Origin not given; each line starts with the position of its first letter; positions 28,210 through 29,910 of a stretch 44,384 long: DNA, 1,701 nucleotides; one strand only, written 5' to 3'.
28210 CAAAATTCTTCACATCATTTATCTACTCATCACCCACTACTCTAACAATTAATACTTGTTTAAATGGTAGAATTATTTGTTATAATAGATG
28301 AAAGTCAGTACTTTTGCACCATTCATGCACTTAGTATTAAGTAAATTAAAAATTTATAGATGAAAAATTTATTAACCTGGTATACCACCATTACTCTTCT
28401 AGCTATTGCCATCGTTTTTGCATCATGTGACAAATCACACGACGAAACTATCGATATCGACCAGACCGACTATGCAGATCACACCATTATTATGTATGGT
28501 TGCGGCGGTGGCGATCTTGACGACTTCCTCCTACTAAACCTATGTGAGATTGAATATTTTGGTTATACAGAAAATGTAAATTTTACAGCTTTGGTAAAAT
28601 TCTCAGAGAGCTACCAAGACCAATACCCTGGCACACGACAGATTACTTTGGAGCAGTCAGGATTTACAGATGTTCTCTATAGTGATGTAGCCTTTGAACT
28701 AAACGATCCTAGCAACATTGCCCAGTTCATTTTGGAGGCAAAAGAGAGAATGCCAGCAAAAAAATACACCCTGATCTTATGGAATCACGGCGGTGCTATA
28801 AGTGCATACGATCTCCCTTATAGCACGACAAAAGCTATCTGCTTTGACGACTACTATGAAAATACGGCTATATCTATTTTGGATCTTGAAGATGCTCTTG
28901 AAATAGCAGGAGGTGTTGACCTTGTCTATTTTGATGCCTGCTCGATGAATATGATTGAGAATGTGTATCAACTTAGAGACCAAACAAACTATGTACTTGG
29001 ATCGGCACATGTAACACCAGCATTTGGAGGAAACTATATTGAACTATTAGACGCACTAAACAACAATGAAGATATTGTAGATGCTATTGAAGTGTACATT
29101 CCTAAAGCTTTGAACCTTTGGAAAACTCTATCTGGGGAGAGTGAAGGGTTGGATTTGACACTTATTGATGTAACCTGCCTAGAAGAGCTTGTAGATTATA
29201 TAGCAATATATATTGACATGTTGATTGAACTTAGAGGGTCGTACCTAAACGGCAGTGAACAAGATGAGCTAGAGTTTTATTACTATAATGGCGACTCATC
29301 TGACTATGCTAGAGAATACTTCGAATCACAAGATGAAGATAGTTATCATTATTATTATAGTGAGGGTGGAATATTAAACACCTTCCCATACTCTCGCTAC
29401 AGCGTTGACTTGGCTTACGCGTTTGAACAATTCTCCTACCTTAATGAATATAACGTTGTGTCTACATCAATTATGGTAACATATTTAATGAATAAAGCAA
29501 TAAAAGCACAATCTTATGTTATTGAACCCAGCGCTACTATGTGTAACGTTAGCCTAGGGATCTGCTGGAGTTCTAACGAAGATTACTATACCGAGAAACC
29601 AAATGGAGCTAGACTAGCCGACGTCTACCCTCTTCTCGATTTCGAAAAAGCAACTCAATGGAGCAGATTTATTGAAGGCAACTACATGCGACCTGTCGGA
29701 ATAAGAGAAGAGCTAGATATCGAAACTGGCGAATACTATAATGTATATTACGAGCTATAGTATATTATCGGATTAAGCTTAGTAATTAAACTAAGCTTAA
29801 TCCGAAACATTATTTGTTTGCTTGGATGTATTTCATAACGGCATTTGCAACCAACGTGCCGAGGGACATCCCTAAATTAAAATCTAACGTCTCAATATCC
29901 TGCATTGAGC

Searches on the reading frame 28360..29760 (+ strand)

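Call 37: search_protein_families(library=pfam, proteins=[L013:10997-12115:+, L016:12100-12810:+, L043:8273-9856:+, L016:8104-9468:+, L016:7397-8023:-, L007:5873-6535:+, L007:7319-7939:+, L007:12768-13145:+, L007:5509-5871:+, L007:6587-6898:+], max_evalue=0.01)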
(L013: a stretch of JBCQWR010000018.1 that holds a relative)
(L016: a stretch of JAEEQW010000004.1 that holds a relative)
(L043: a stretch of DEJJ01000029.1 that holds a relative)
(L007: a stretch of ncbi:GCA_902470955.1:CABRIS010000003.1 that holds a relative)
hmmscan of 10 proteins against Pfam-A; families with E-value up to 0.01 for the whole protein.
L013:10997-12115:+ (372 aa): 0 families

L016:12100-12810:+ (236 aa): 0 families

L043:8273-9856:+ (527 aa): 2 families
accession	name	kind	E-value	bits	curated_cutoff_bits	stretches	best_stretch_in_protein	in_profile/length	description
PF07885.22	Ion_trans_2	-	0.00011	22.4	22.5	1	66-146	2-78/79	Ion channel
PF00520.37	Ion_trans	-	0.0017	18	25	1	40-148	110-236/241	Ion transport protein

L016:8104-9468:+ (454 aa): 9 families
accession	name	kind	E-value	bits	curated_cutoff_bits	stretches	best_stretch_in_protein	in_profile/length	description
PF00069.31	Pkinase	-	1.4e-33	116.9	31.7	1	41-210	22-191/263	Protein kinase domain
PF07714.23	PK_Tyr_Ser-Thr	-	5.4e-22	78.8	23.1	1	46-235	31-222/258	Protein tyrosine and serine/threonine kinase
PF01636.29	APH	-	4.4e-09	36.9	23.2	2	38-137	15-110/239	Phosphotransferase enzyme family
PF01163.29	RIO1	-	2e-08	34.5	22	1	66-164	56-149/187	RIO domain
PF03109.22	ABC1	-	8.3e-08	32.1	22.9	1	97-166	145-214/244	ABC1 atypical kinase-like domain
PF06293.20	Kdo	-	7.1e-06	26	21.3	1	63-164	56-167/207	Lipopolysaccharide kinase (Kdo/WaaP) family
PF10707.15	YrbL-PhoP_reg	-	0.00015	21.9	31.5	1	78-157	62-143/185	PhoP regulatory network protein YrbL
PF01633.27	Choline_kinase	-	0.0002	21.2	29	1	124-166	148-191/300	Choline/ethanolamine kinase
PF17667.7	Pkinase_fungal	-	0.0013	18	24.1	1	119-205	284-382/387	Fungal protein kinase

L016:7397-8023:- (208 aa): 1 family
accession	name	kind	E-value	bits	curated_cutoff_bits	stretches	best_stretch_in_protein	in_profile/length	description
PF22078.1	Ribosomal_bL9m_C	-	0.0048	17.3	27.7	1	132-173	9-50/86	Large ribosomal subunit protein bL9m C-terminal domain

L007:5873-6535:+ (220 aa): 0 families

L007:7319-7939:+ (206 aa): 0 families

L007:12768-13145:+ (125 aa): 0 families

L007:5509-5871:+ (120 aa): 0 families

L007:6587-6898:+ (103 aa): 0 families

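Call 69: search_protein_families(library=padloc, proteins=[L181:161-505:+, L181:901-1815:+, L181:1825-2106:+, L181:2141-2440:+, L181:2519-2770:+, L181:2781-4478:+, L181:5637-6749:+, L181:6763-7395:+, L181:7406-8578:+], max_evalue=0.01)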
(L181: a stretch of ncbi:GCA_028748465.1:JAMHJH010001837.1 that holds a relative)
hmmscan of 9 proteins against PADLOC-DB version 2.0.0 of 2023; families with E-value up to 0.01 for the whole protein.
L181:161-505:+ (115 aa): 0 families

L181:901-1815:+ (305 aa): 3 families
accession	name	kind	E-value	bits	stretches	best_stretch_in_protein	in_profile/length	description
PDLC00609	ZorB1|ZorB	-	3.6e-11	41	1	203-301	93-212/232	MotB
PDLC00651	ZorB3|ZorB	-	0.00011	19.7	1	250-301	145-200/215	MotB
PDLC00641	ZorB2|ZorB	-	0.00031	18.5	1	197-303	88-222/238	MotB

L181:1825-2106:+ (94 aa): 0 families

L181:2141-2440:+ (100 aa): 0 families

L181:2519-2770:+ (84 aa): 0 families

L181:2781-4478:+ (566 aa): 0 families

L181:5637-6749:+ (371 aa): 0 families

L181:6763-7395:+ (211 aa): 0 families

L181:7406-8578:+ (391 aa): 5 families
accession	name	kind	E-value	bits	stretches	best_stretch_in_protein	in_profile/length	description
PDLC04983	PDC-S26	-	3.3e-10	37.9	1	224-337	67-174/413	-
PDLC04977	PDC-S26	-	4.3e-08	30.7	1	246-383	96-223/400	-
PDLC04972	PDC-S26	-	1.8e-07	28.8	1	246-352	95-186/397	-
PDLC04979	PDC-S26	-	1.6e-06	25.3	1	197-279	22-112/383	-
PDLC04971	PDC-S26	-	0.00081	16.3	1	248-313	106-167/415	-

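Call 70: search_protein_families(library=pfam, proteins=[L181:161-505:+, L181:901-1815:+, L181:1825-2106:+, L181:2519-2770:+, L181:2781-4478:+, L181:7406-8578:+, window:28360-29760:+, L183:8367-9032:+, L183:12076-13350:+], max_evalue=0.01)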
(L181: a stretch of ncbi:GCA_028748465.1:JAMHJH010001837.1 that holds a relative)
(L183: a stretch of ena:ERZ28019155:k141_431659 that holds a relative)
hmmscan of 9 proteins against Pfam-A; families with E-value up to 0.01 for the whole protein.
L181:161-505:+ (115 aa): 0 families

L181:901-1815:+ (305 aa): 2 families
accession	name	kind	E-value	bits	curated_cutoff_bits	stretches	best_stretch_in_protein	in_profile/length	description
PF00691.25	OmpA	-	7.5e-21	74.7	27.2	1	207-297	2-94/98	OmpA family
PF05359.17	DUF748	-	5.6e-06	25.1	50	1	200-251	876-927/1037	Domain of Unknown Function (DUF748)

L181:1825-2106:+ (94 aa): 0 families

L181:2519-2770:+ (84 aa): 0 families

L181:2781-4478:+ (566 aa): 2 families
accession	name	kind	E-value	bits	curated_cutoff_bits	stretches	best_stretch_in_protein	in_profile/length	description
PF00520.37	Ion_trans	-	2.5e-20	73.2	25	1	25-247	5-239/241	Ion transport protein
PF07885.22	Ion_trans_2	-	0.0097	16.2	22.5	0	205-242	41-78/79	Ion channel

L181:7406-8578:+ (391 aa): 1 family
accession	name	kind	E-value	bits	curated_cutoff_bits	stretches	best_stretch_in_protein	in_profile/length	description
PF14281.12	PDDEXK_4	-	4.3e-08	33.7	22.3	1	203-350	5-165/183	PD-(D/E)XK nuclease superfamily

window:28360-29760:+ (466 aa): 1 family
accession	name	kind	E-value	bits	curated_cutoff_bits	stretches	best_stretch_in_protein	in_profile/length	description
PF03415.19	Peptidase_C11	-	3e-30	106.4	25.8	1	108-340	61-278/359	Clostripain family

L183:8367-9032:+ (222 aa): 0 families

L183:12076-13350:+ (425 aa): 0 families

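Call 77: search_protein_families(library=phrogs, proteins=[L181:7406-8578:+], max_evalue=0.01)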
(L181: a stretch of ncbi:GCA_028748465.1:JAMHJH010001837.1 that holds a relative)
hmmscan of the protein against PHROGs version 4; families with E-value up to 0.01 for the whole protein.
L181:7406-8578:+ (391 aa): 0 families
